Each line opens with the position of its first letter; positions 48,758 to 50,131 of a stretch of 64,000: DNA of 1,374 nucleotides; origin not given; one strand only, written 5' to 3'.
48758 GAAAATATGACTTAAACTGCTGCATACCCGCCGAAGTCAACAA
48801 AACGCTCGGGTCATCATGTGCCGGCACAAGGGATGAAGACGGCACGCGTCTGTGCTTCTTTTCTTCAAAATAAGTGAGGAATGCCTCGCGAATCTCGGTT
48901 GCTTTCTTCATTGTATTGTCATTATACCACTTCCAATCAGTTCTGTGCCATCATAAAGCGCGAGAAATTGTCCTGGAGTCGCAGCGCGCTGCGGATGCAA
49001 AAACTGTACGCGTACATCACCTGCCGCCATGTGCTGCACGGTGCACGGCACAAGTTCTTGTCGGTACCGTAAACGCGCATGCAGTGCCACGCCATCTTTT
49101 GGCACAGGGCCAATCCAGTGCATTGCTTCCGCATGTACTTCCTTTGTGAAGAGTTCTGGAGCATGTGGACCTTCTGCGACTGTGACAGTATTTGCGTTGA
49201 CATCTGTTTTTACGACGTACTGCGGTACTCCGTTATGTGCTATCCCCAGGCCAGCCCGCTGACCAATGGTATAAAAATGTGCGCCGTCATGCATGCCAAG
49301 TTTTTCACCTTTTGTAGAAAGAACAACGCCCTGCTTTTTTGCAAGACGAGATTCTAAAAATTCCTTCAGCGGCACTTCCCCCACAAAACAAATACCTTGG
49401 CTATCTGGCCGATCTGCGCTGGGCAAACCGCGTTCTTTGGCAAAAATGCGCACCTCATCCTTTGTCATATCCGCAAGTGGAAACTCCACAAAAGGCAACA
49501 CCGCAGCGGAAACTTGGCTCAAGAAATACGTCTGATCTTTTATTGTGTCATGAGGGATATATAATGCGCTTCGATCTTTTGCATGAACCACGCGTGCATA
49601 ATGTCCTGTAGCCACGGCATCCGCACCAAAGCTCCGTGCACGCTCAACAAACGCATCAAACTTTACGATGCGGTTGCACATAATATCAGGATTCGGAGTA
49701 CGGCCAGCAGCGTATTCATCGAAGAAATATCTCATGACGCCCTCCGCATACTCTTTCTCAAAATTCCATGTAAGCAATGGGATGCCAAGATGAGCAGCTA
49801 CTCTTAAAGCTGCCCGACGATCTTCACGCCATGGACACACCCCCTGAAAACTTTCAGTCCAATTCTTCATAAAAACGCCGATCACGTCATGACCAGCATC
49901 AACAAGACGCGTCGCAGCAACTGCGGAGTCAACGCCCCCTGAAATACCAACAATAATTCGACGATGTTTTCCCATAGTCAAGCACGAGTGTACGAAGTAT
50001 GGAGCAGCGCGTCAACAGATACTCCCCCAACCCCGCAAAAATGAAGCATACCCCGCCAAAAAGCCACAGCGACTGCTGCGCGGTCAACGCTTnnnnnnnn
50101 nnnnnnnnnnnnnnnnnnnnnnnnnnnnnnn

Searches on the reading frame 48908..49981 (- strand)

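Call 77: search_protein_families(library=pfam, proteins=[window:48908-49981:-], max_evalue=0.00001)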
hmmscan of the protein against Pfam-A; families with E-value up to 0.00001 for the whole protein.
window:48908-49981:- (357 aa): 3 families
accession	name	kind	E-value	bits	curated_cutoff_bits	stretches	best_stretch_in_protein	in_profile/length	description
PF03054.22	tRNA_Me_trans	-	5.2e-72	242.2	20.6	1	8-201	2-201/202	tRNA methyl transferase HUP domain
PF20259.3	tRNA_Me_trans_M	-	1.1e-20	73.4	27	1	206-269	1-65/66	tRNA methyl transferase PRC-barrel domain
PF20258.4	tRNA_Me_trans_C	-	1.5e-19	70.6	20.6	1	280-353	2-76/77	Aminomethyltransferase beta-barrel domain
